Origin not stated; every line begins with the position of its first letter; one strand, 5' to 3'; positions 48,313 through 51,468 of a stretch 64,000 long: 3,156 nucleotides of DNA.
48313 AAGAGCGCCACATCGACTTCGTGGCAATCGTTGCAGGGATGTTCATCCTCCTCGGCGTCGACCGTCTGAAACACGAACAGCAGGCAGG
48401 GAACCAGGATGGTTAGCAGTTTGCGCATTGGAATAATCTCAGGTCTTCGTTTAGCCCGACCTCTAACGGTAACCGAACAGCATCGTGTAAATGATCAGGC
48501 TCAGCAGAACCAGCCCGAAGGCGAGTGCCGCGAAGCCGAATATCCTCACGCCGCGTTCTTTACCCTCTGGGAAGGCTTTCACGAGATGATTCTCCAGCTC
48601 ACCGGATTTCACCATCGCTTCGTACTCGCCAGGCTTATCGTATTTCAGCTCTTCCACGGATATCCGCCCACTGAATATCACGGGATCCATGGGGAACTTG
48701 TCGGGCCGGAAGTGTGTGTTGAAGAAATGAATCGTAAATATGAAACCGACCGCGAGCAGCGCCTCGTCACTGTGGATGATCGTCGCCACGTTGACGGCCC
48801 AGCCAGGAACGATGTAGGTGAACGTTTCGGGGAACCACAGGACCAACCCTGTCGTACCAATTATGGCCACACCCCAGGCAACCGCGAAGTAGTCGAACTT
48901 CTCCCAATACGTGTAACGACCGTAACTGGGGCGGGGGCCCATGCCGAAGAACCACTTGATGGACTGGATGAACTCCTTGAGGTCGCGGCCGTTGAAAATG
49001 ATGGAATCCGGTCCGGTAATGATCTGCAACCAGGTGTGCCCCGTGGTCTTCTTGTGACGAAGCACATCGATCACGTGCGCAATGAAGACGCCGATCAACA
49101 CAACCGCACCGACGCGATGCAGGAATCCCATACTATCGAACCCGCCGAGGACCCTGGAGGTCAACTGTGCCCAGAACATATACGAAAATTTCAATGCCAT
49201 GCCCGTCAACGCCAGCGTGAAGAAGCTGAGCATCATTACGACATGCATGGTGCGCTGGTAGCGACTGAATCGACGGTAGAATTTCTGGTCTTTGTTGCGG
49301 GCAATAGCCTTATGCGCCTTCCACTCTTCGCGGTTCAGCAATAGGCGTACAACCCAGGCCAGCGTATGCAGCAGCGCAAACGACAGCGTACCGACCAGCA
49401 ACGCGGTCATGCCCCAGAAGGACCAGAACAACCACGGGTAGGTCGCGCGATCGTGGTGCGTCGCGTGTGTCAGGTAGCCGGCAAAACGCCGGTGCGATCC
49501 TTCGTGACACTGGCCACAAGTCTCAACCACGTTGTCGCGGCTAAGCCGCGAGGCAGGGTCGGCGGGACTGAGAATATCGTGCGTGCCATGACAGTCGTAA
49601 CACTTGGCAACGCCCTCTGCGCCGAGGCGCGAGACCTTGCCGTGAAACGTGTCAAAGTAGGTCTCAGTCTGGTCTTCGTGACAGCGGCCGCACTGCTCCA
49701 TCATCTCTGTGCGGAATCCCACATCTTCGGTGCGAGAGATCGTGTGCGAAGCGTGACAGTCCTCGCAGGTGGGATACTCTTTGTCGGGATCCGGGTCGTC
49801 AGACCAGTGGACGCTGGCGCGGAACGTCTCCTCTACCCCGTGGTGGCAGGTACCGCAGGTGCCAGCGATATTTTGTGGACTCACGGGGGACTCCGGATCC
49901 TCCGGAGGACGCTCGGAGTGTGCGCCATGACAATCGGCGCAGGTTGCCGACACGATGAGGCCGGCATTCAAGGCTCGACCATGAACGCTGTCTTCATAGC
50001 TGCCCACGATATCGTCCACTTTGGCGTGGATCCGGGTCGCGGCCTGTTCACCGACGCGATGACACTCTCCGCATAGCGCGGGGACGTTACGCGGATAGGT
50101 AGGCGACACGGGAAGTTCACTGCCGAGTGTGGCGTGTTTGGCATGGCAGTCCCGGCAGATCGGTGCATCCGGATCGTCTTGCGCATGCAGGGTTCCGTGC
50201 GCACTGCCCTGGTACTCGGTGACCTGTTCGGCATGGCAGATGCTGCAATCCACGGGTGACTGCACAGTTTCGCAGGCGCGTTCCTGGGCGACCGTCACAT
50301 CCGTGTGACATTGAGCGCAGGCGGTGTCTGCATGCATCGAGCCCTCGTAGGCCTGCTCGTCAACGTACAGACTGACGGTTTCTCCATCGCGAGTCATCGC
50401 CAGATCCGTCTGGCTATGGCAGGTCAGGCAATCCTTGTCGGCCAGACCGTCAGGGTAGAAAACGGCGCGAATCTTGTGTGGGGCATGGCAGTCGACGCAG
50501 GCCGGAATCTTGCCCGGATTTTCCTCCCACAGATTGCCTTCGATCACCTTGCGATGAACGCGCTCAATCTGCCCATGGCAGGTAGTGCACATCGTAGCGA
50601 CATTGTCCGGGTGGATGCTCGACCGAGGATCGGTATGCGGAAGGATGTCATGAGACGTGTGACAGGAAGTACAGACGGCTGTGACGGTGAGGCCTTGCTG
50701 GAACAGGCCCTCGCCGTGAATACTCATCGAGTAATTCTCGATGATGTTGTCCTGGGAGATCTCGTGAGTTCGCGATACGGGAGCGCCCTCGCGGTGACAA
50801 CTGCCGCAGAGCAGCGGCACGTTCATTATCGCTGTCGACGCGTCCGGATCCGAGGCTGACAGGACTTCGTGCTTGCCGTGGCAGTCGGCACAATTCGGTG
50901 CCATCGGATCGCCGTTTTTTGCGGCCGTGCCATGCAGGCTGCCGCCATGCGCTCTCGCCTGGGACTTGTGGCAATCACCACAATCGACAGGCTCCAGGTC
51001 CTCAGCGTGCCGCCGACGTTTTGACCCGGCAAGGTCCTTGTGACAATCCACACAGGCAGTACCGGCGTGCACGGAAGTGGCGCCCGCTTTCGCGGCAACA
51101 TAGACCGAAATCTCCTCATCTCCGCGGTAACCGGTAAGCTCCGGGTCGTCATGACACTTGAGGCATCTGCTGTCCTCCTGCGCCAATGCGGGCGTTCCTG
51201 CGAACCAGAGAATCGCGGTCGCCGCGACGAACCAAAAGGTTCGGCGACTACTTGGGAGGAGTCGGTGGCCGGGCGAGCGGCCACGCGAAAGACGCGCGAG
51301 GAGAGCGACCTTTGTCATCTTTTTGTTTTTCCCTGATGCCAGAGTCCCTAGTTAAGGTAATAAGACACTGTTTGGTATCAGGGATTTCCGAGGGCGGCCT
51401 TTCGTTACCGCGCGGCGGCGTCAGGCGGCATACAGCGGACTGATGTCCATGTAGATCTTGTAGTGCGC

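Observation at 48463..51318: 951-aa single polypeptide joining 19 c-type hemes to a membrane diheme cytochrome b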

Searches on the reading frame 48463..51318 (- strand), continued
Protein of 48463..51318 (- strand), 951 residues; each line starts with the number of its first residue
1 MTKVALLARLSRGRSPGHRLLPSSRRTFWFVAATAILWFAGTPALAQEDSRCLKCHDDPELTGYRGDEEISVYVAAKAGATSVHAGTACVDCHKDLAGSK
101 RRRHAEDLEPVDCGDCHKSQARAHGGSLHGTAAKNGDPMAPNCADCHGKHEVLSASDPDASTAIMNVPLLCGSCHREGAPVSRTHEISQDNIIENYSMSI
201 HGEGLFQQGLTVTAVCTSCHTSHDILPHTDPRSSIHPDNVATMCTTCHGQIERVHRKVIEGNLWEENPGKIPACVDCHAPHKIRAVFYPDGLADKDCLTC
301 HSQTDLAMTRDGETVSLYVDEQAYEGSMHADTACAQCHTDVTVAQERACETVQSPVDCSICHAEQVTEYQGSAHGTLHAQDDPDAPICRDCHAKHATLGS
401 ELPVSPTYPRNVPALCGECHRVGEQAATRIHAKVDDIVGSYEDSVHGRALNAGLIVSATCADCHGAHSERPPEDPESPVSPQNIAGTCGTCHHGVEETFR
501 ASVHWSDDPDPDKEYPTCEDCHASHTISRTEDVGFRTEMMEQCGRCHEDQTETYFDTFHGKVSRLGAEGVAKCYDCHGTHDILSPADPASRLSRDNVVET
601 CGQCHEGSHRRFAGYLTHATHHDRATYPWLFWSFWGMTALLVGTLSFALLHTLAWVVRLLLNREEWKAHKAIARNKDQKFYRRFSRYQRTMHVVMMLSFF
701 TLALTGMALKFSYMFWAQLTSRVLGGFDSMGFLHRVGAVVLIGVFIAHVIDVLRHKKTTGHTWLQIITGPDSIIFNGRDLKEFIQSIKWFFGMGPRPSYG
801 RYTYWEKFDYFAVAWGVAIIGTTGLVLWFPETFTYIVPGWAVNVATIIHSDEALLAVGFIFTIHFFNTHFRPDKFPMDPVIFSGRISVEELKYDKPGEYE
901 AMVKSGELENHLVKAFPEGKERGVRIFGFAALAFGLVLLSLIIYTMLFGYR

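Call 43: predict_structure(alignment_id=A1)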
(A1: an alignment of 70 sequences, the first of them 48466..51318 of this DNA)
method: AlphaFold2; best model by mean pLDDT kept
length: 951 residues; sequences in the alignment: 70
mean_pLDDT: 68.7   pTM: 0.47
mean pLDDT of the five models: 68.7, 66.1, 66.0, 57.4, 57.2
residues with pLDDT >= 90: 3; 70-90: 528; 50-70: 284; < 50: 136
segments of 3 or more residues with pLDDT < 50: 1-27, 40-47, 197-201, 203-213, 251-292, 343-347, 523-532, 564-572, 608-622
pLDDT, mean of each block of 10 residues (from residue 1): 36 31 44 56 49 82 76 81 83 70 62 85 87 84 85 82 74 72 65 51 44 57 79 73 58 40 46 40 32 64 77 76 80 67 50 66 83 89 85 80 83 86 78 67 68 67 84 81 78 74 70 57 44 53 59 57 46 57 69 66 54 44 54 65 71 74 79 78 84 82 75 75 83 82 85 83 78 78 82 77 77 70 61 55 56 61 68 62 79 82 83 82 79 75 67 49
secondary structure, 60 per line:
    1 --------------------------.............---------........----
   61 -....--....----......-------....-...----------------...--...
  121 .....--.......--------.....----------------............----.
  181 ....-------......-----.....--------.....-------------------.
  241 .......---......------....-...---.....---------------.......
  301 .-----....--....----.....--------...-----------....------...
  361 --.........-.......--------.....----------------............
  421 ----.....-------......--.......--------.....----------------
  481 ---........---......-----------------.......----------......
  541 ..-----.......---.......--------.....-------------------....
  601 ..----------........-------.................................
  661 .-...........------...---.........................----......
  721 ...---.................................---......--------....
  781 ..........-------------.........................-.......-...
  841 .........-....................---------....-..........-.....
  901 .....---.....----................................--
elements in order (helices of 4 or more, strands of 3 or more residues): H27-39 H49-56 E62-65 E68-71 H76-81 H89-92 H118-125 H128-134 H143-147 H164-175 H180-184 H192-197 H203-207 H216-220 H240-247 H251-256 H263-266 H274-278 H294-301 E307-310 E313-316 H321-325 H348-351 H363-371 H373-379 H388-392 H409-420 H425-429 H437-442 H445-451 H460-464 H484-491 H495-500 H518-524 H535-542 H548-554 H558-564 H573-577 H597-602 H613-620 H628-661 H663-673 E680-682 H686-710 H715-723 H727-759 H763-768 H777-790 H804-828 H830-836 H838-849 H851-870 H880-883 E885-887 H888-894 H896-905 H918-949

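Call 46: find_encoding_contigs(protein=P0117, flank=10000, max_places=2)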
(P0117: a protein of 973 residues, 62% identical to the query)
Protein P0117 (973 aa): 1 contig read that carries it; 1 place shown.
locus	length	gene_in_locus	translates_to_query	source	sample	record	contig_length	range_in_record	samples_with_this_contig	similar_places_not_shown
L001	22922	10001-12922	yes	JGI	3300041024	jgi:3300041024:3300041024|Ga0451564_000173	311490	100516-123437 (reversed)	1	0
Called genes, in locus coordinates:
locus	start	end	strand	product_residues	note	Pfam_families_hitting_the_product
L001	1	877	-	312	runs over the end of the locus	PF07920:DUF1684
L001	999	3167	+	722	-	-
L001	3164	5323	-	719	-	PF00884:Sulfatase, PF01663:Phosphodiest (faint)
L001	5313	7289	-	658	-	PF00884:Sulfatase, PF16347:SGSH_C (faint)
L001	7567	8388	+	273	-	PF00795:CN_hydrolase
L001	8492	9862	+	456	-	PF03264:Cytochrom_NNT, PF14522:Cytochrome_C7 (faint)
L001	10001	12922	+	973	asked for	PF09699:Paired_CXXCH_1 (faint), PF14522:Cytochrome_C7 (faint), PF14537:Cytochrom_c3_2 (faint), PF02085:Cytochrom_CIII (weak), PF01292:Ni_hydr_CYTB (weak)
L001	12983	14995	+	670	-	PF00999:Na_H_Exchanger, PF02254:TrkA_N, PF02080:TrkA_C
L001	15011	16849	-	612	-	PF14522:Cytochrome_C7 (faint), PF01292:Ni_hydr_CYTB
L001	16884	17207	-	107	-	-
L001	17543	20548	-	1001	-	PF07715:Plug, PF00593:TonB_dep_Rec_b-barrel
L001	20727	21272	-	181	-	-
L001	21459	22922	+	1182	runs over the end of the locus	PF01855:POR_N, PF17147:PFOR_II, PF01558:POR, PF10371:EKR, PF12838:Fer4_7, PF13237:Fer4_10, PF13484:Fer4_16, PF02775:TPP_enzyme_C, +6 more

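Call 47: find_encoding_contigs(protein=P0049, flank=10000, max_places=2)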
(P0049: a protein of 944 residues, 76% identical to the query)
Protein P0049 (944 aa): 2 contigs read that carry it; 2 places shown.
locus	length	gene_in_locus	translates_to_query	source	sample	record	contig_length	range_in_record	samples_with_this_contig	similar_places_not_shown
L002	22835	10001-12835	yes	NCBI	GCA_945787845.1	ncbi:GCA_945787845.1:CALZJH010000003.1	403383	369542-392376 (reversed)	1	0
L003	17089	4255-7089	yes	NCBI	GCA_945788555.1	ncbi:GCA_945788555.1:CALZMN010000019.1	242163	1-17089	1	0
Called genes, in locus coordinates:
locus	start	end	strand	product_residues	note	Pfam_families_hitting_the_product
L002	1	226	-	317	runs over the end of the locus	PF00226:DnaJ, PF01556:DnaJ_C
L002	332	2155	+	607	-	PF00005:ABC_tran, PF02463:SMC_N (faint), PF13304:AAA_21 (faint)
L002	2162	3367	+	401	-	-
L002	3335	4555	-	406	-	PF03576:Peptidase_S58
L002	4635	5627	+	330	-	PF16884:ADH_N_2 (faint), PF08240:ADH_N, PF00107:ADH_zinc_N, PF13602:ADH_zinc_N_2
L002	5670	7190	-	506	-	PF04984:Phage_sheath_1 (weak), PF17482:Phage_sheath_1C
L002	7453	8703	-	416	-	PF01757:Acyl_transf_3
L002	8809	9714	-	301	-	PF12833:HTH_18, PF00165:HTH_AraC (weak)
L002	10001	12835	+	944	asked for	PF02085:Cytochrom_CIII (faint), PF09699:Paired_CXXCH_1 (faint), PF14522:Cytochrome_C7 (faint), PF14537:Cytochrom_c3_2 (faint), PF22113:Mtrc-MtrF_II-IV_dom (weak), PF01292:Ni_hydr_CYTB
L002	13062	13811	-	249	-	PF02660:G3P_acyltransf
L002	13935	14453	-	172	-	PF08212:Lipocalin_2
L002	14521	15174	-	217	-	PF20122:DUF6512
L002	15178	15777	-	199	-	PF04955:HupE_UreJ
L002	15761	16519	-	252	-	PF02660:G3P_acyltransf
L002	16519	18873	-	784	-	PF01326:PPDK_N, PF27448:Rph_4th (weak), PF00391:PEP-utilizers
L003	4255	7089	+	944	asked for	PF02085:Cytochrom_CIII (faint), PF09699:Paired_CXXCH_1 (faint), PF14522:Cytochrome_C7 (faint), PF14537:Cytochrom_c3_2 (faint), PF22113:Mtrc-MtrF_II-IV_dom (weak), PF01292:Ni_hydr_CYTB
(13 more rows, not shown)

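Call 48: find_related_loci(query=A1, collection=genome_contigs, flank=10000)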
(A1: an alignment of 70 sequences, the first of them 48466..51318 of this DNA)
Query A1 (951 aa) in genome_contigs; peptide patterns used: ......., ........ (x = any residue, [..] = any of these).
599 stretches matched a pattern (row limit reached: there are more); 596 encode a relative of the query (tblastn E <= 1e-3); the best 80 are kept; 80 distinct loci.
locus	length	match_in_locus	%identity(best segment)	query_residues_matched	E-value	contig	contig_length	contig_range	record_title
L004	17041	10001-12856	76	1-951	0e+0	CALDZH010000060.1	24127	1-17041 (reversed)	MAG: uncultured Woeseiaceae bacterium isolate N1_Bin_METABAT__269_sub_1_1 genome assembly, contig: c_000000586952, whole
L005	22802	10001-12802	76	19-951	0e+0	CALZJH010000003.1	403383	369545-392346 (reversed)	MAG: uncultured Woeseiaceae bacterium isolate FO_M_Gamma_098.1 genome assembly, contig: scaffold_6, whole genome shotgun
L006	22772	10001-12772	74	30-951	0e+0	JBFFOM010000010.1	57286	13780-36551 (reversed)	MAG: Woeseiaceae bacterium isolate Mix_mud19.2022.05.13 k141_1833610_length_57286_cov_13.0000, whole genome shotgun sequ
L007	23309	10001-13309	62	15-951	0e+0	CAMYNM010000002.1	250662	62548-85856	MAG: Thermoanaerobaculia bacterium isolate FO_M_Acidobacteriota_06 genome assembly, contig: scaffold_4, whole genome sho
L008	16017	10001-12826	63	2-951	0e+0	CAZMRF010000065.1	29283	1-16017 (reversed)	MAG TPA_asm: uncultured Acidobacteriota bacterium isolate SRP119689_co1_145 genome assembly, contig: NODE_1981_length_29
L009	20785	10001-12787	64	22-951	0e+0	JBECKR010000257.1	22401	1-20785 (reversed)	MAG: Acidobacteriota bacterium isolate ETDI10 k127_629700, whole genome shotgun sequence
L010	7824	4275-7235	60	12-951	0e+0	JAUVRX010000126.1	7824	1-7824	MAG: Acidobacteriota bacterium isolate CSMAG_725 CSMAG_725_k127_3854441_length_7824_cov_16.1495, whole genome shotgun se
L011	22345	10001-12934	60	18-951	0e+0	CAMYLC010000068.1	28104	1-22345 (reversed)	MAG: Thermoanaerobaculia bacterium isolate FCS_M_Acidobacteriota_05 genome assembly, contig: scaffold_2240, whole genome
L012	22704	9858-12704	59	12-951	0e+0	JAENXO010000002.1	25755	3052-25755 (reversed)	MAG: Gemmatimonadetes bacterium isolate 14_8_m_bin36 k141_1336408_length_25755_cov_51.7343, whole genome shotgun sequenc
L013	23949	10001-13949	58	32-951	0e+0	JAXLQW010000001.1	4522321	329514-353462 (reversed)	MAG: Thermoanaerobaculia bacterium isolate STL-ACI13 C1.108.fa-1, whole genome shotgun sequence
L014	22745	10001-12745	60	35-951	0e+0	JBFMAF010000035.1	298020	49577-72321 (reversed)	MAG: Acidobacteriota bacterium isolate MAG131 MAG131_35, whole genome shotgun sequence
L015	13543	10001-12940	57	29-951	0e+0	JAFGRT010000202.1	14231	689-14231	MAG: Acidobacteria bacterium isolate Zod_Metabat.850 k87_9950169, whole genome shotgun sequence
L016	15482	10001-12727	61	45-951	0e+0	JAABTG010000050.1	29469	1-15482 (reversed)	MAG: Thiotrichales bacterium isolate S21.Bin127 Scaffold_37, whole genome shotgun sequence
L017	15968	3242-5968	60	47-948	0e+0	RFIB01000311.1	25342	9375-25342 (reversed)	MAG: Acidobacteria bacterium isolate J065 k99_1009965, whole genome shotgun sequence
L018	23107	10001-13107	59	12-951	0e+0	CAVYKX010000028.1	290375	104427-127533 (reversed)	MAG: Candidatus Sulfomarinibacteraceae bacterium isolate MFD03804.bin.2.5 genome assembly, contig: contig_87333, whole g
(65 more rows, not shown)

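Call 49: fold_search(model_id=the predicted structure, library=pdb)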
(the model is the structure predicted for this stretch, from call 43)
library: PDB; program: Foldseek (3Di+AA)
matches with E <= 10: 33; with E <= 0.001: 1
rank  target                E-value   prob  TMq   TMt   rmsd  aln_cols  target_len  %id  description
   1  1kqf_C                9.5e-04  1.00  0.19  0.73   4.4       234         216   16  FORMATE DEHYDROGENASE N FROM E. COLI (released 2002-03-15)
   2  7d5i_A                2.1e-01  0.60  0.10  0.17  13.2       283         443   13  Structure of Mycobacterium smegmatis bd complex in the apo-form. (released 2021-06-23)
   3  8b4o_A                4.4e-01  0.28  0.10  0.18  12.3       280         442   10  Cryo-EM structure of cytochrome bd oxidase from C. glutamicum (released 2022-12-28)
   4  8ucd_A                2.9e+00  0.28  0.12  0.36   9.8       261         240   11  Cryo-EM structure of human STEAP1 in complex with AMG 509 Fab (released 2023-11-22)
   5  8xm6_B                3.0e+00  0.07  0.06  0.15  20.3       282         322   13  Cryo-EM structure of human ZnT1 WT, in the absence of zinc, determined in an outward-facing conformation (released 2024-10-30)
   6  7cub_C                4.2e+00  0.12  0.09  0.30  12.7       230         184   12  2.55-Angstrom Cryo-EM structure of Cytochrome bo3 from Escherichia coli in Native Membrane (released 2021-08-25)
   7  6u86_A                4.8e+00  0.02  0.08  0.10  23.2       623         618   10  Apo full-length rat TRPV2 in nanodiscs, state 2 (released 2019-10-16)
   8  4gd3_A                5.2e+00  0.33  0.12  0.52   7.0       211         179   13  Structure of E. coli hydrogenase-1 in complex with cytochrome b (released 2013-01-02)
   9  6hwh_W                5.2e+00  0.16  0.10  0.38  11.0       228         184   11  Structure of a functional obligate respiratory supercomplex from Mycobacterium smegmatis (released 2018-11-07)
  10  8ucd_C                5.2e+00  0.16  0.12  0.36   9.3       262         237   12  Cryo-EM structure of human STEAP1 in complex with AMG 509 Fab (released 2023-11-22)
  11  8qqk_C                5.9e+00  0.10  0.09  0.29  12.4       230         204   12  Cryo-EM structure of E. coli cytochrome bo3 quinol oxidase assembled in peptidiscs (released 2024-04-24)
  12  3i9w                  6.1e+00  0.04  0.05  0.16  34.1       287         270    7  Crystal structure of the E. coli histidine kinase sensor TorS sensor domain (released 2009-10-06)
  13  2ch7_A                6.1e+00  0.03  0.06  0.15  61.4       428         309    9  Crystal structure of the cytoplasmic domain of a bacterial chemoreceptor from Thermotoga maritima (released 2006-04-18)
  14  6oo3_A                6.4e+00  0.02  0.07  0.09  22.2       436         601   13  Cryo-EM structure of the C4-symmetric TRPV2/RTx complex in amphipol resolved to 2.9 A (released 2019-05-29)
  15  8wpm_A                6.7e+00  0.01  0.09  0.12  28.9       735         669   10  Cryo-EM structure of the human TRPC1/C4 heteromer in complex with Pico145 (released 2024-10-16)
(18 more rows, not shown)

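Call 72: search_solved_structures(query=A1, max_evalue=0.01, show_alignments=0)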
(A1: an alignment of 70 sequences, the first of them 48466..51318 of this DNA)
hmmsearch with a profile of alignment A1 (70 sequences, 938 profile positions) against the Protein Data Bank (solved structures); distinct sequences matched with E-value up to 0.01: 3.
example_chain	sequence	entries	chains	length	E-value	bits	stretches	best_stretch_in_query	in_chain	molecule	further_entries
28pb_A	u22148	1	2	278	4.2e-08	34.7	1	281-410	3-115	Cytochrome c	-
2ozy_A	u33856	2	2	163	9e-06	27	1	199-289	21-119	Cytochrome c-type protein nrfB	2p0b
3pmq_A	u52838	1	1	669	0.0051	17.9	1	441-583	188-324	Decaheme cytochrome c MtrF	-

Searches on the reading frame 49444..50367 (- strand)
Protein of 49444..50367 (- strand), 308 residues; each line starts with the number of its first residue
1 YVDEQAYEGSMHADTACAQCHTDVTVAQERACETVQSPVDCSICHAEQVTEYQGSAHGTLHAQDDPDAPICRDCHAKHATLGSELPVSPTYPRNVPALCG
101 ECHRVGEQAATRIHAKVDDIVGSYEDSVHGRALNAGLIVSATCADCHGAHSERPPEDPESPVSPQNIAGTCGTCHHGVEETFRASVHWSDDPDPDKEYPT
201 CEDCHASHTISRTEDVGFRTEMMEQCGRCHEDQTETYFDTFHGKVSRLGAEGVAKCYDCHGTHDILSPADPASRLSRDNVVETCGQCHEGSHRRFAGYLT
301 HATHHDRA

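Call 83: predict_structure(alignment_id=A4)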
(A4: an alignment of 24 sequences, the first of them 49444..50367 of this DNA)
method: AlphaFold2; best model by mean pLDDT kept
length: 308 residues; sequences in the alignment: 24
mean_pLDDT: 76.1   pTM: 0.68
mean pLDDT of the five models: 76.1, 52.9, 48.2, 45.4, 41.5
residues with pLDDT >= 90: 0; 70-90: 234; 50-70: 53; < 50: 21
segments of 3 or more residues with pLDDT < 50: 27-34, 298-308
pLDDT, mean of each block of 10 residues (from residue 1): 65 75 56 57 86 87 86 73 80 89 83 71 86 85 84 79 83 87 81 59 70 63 78 85 82 82 83 84 78 53 40
secondary structure, 60 per line:
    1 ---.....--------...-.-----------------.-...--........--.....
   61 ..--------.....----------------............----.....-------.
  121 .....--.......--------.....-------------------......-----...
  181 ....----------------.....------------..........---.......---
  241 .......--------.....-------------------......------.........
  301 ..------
elements in order: H4-8 H46-53 H56-62 H71-75 H92-103 H108-112 H120-125 H128-134 H143-147 H167-172 H178-184 H201-205 H218-227 H231-237 H241-247 H256-260 H280-285 H292-302

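Call 85: fold_search(model_id=the predicted structure, library=pdb)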
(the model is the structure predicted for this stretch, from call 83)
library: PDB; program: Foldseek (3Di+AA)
matches with E <= 10: 8; with E <= 0.001: 0
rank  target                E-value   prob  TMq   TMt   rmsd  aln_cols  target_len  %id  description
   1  6t5e                  1.9e-02  0.96  0.33  0.24  14.2       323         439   17  Hydroxylamine Oxidoreductase from Brocadia fulgida (released 2020-11-18)
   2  4n4n_A                3.1e-02  0.90  0.32  0.21  15.6       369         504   20  Nitrosomonas europea HAO (released 2013-12-11)
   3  4n4n_E                9.1e-02  0.57  0.28  0.19  15.8       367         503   20  Nitrosomonas europea HAO (released 2013-12-11)
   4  1fgj_A                1.1e-01  0.72  0.32  0.21  15.7       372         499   19  X-RAY STRUCTURE OF HYDROXYLAMINE OXIDOREDUCTASE (released 1998-03-04)
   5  4fas_A                1.6e-01  0.63  0.33  0.22  15.6       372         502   18  Complex crystal structure of hydroxylamine oxidoreductase and NE1300 from Nitrosomonas europaea (released 2013-09-04)
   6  4n4m                  2.2e-01  0.63  0.34  0.23  12.8       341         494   18  Kuenenia stuttgartiensis hydroxylamine oxidoreductase soaked in phenyl hydrazine (released 2013-12-11)
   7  4n4j                  2.7e-01  0.60  0.34  0.22  13.3       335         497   18  Kuenenia stuttgartiensis hydroxylamine oxidoreductase (released 2013-12-11)
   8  7cgf_A                7.0e+00  0.02  0.14  0.13  15.5       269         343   11  Crystal Structure of PUF-8 in Complex with PBE-RNA (released 2021-07-07)
